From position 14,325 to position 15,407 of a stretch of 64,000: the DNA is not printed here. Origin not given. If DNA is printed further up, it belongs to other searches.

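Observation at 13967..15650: Low-GC islet with a solitary HNH_2 restriction-like endonuclease and tightly coupled small ORFs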

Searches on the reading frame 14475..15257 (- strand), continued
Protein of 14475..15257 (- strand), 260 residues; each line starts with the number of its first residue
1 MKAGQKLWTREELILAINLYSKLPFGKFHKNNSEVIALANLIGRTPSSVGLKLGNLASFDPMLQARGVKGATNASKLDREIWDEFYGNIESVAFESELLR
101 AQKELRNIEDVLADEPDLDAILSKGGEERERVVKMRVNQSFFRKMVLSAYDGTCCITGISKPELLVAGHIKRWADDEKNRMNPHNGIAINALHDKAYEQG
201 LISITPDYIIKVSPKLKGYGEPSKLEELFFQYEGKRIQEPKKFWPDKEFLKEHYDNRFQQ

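Call 82: search_dna_similar(query=window:14475-15257:-, collection=plasmids, mode=protein, max_evalue=0.00001, max_rows=20)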
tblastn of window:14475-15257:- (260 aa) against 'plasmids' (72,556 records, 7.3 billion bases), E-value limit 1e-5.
Records with a match: 187; places in all: 202; records where one place covers at least 80% of the query: 3.
Best place of each record, by identity: <60% 187.
By first word of the organism name: Bacillus 75; Cupriavidus 12; Acinetobacter 11; Enterobacter 8; Bradyrhizobium 4; Priestia 4; Rhizobium 4; Pseudomonas 4; Halorussus 3; Paracoccus 3; and 39 more.
By predicted mobility (MOB-suite, as given by PLSDB): non-mobilizable 131; conjugative 35; mobilizable 21.
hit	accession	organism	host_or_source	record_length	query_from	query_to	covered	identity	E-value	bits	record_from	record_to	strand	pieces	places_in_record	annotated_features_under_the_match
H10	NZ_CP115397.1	Hymenobacter yonginensis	whole organism,freshwater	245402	1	253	97%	51.2%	7e-78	263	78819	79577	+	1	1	HNH endonuclease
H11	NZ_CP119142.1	Neisseria gonorrhoeae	Homo sapiens,whole organism,synovial ...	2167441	6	259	98%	42.6%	1e-59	210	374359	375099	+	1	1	none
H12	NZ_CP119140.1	Neisseria gonorrhoeae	Homo sapiens,whole organism,blood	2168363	6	259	98%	42.6%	1e-59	210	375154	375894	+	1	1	none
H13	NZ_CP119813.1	Halorussus caseinilyticus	cell culture,coastal saline-alkali land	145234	86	253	65%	32.3%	3e-12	73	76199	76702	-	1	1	HNH endonuclease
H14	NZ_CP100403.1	Halorussus aquaticus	cell culture,saline soil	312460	87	253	64%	32.4%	3e-12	74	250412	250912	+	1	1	HNH endonuclease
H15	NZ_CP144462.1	Halalkalicoccus sp. FCH27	cell culture,Salt lake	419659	86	250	63%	32.0%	3e-12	73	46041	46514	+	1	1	HNH endonuclease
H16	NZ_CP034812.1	Paracoccus sp. Arc7-R13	-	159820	109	251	55%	36.8%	3e-14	79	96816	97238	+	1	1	HNH endonuclease signature motif containing protein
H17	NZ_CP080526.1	Mesorhizobium sp. AR07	Oxytropis sp.,Cell culture,root nodule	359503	62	220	61%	31.3%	5e-13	76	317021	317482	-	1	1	HNH endonuclease signature motif containing protein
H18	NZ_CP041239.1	Sinorhizobium mexicanum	Acaciella angustissima,cell culture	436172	95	260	64%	29.4%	3e-6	56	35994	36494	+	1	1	HNH endonuclease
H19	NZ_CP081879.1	Exiguobacterium acetylicum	Environment,soil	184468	95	259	63%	29.2%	3e-9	64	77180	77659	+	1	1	HNH endonuclease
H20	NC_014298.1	Halalkalicoccus jeotgali B3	-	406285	86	250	63%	28.9%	3e-9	64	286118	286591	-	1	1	HNH endonuclease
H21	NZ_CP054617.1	Azospirillum oryzae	cell culture,soil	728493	131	259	50%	36.6%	1e-13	77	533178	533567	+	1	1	HNH endonuclease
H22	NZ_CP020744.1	Bacillus mycoides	whole organism,soil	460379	127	260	52%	35.1%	1e-17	89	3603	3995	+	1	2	HNH endonuclease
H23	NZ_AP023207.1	Escherichia coli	Homo sapiens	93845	107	259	59%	30.6%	5e-8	61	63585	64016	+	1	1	phosphorothioated DNA-binding restriction endonuclease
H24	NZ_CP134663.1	Escherichia coli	Larus michahellis,bacteria,cloaca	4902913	107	259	59%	30.6%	2e-6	56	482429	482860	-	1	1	none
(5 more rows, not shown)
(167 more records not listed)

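Call 83: get_annotated_region(hit=H11, flank=5000)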
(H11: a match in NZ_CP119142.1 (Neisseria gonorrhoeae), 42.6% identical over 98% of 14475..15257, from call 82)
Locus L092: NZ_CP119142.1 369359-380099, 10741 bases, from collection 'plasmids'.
description: Neisseria gonorrhoeae strain 2022NG-0032 plasmid p2022NG-0032_1, complete sequence
organism: Neisseria gonorrhoeae (NCBI taxid 485)
taxonomy: Bacteria; Pseudomonadota; Betaproteobacteria; Neisseriales; Neisseriaceae; Neisseria; Neisseria gonorrhoeae
host: -; source: Homo sapiens,whole organism,synovial fluid; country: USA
typing (MOB-suite, as given by PLSDB): non-mobilizable
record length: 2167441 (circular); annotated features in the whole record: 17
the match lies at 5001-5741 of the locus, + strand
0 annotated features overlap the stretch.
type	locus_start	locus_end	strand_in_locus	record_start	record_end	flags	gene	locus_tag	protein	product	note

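Call 84: get_annotated_region(hit=H10, flank=6000)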
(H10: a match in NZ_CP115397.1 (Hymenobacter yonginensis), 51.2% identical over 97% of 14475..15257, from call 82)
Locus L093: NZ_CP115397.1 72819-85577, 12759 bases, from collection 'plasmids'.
description: Hymenobacter yonginensis strain KCTC 22745 plasmid unnamed2, complete sequence
organism: Hymenobacter yonginensis (NCBI taxid 748197)
taxonomy: Bacteria; Bacteroidota; Cytophagia; Cytophagales; Hymenobacteraceae; Hymenobacter; Hymenobacter yonginensis
host: -; source: whole organism,freshwater; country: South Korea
typing (MOB-suite, as given by PLSDB): non-mobilizable
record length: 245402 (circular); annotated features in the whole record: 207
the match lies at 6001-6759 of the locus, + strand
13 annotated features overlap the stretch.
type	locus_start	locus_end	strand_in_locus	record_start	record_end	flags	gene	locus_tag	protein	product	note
CDS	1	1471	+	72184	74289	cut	-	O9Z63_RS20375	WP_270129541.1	relaxase/mobilization nuclease domain-containing protein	-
CDS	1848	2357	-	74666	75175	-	-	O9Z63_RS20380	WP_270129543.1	hypothetical protein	-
CDS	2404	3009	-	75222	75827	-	-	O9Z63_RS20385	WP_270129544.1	hypothetical protein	-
CDS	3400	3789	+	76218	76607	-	-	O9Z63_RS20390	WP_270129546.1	helix-turn-helix transcriptional regulator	-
CDS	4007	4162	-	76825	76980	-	-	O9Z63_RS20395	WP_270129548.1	hypothetical protein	-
CDS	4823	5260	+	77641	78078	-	-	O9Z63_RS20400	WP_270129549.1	hypothetical protein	-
CDS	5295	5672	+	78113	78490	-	-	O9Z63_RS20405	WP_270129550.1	hypothetical protein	-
CDS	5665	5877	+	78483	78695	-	-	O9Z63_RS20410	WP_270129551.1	hypothetical protein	-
CDS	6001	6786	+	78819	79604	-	-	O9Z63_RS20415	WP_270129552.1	HNH endonuclease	-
CDS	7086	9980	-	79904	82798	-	-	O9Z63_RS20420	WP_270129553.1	UvrD-helicase domain-containing protein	-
CDS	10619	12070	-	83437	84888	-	-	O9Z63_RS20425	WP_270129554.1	hypothetical protein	-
CDS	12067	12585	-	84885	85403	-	-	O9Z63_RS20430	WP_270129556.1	restriction endonuclease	GO:0009307 - DNA restriction-modification system [Evidence IEA]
CDS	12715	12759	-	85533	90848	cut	-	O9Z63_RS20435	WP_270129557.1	FtsK/SpoIIIE domain-containing protein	-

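Call 91: search_protein_families(library=ncbifam, proteins=[L027:6777-7670:+, L025:6790-7743:-, L070:7398-8369:-, L092:4998-5747:+, L092:4651-4992:+, L002:10730-12541:+, L015:5795-6004:+, L021:6737-7048:+], max_evalue=0.001)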
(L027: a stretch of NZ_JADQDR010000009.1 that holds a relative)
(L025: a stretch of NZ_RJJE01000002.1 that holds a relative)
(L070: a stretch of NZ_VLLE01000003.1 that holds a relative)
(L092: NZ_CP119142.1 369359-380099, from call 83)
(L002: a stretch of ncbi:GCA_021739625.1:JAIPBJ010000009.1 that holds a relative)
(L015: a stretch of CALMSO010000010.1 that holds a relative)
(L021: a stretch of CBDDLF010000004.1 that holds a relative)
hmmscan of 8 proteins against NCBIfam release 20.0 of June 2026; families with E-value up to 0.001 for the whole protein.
L027:6777-7670:+ (297 aa): 2 families
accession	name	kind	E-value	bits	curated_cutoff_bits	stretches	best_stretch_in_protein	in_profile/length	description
NF045808.1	PT-DNA_restrict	exception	1.1e-97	326.6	180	1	5-291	2-284/284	phosphorothioated DNA-binding restriction endonuclease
NF040563.1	guided_IscB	equivalog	0.00037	19.7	175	1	159-229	169-233/314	RNA-guided endonuclease IscB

L025:6790-7743:- (317 aa): 2 families
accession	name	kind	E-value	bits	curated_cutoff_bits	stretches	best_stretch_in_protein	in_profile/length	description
NF045808.1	PT-DNA_restrict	exception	9.4e-30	103.7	180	1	27-316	19-284/284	phosphorothioated DNA-binding restriction endonuclease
NF045952.1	MAG4270_fam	hypoth_equivalog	0.00061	19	53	0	218-287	261-349/366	MAG4270 family putative restriction endonuclease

L070:7398-8369:- (323 aa): 2 families
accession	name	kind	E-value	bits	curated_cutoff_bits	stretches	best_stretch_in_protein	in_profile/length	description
NF045808.1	PT-DNA_restrict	exception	1.4e-06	27.6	180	1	208-290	162-246/284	phosphorothioated DNA-binding restriction endonuclease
NF045952.1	MAG4270_fam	hypoth_equivalog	2e-06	27.1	53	1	252-314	300-363/366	MAG4270 family putative restriction endonuclease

L092:4998-5747:+ (249 aa): 1 family
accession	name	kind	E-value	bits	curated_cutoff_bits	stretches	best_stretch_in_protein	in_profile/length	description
NF045808.1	PT-DNA_restrict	exception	2.1e-18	66.5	180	1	130-248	161-284/284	phosphorothioated DNA-binding restriction endonuclease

L092:4651-4992:+ (113 aa): 0 families

L002:10730-12541:+ (603 aa): 0 families

L015:5795-6004:+ (69 aa): 0 families

L021:6737-7048:+ (103 aa): 0 families
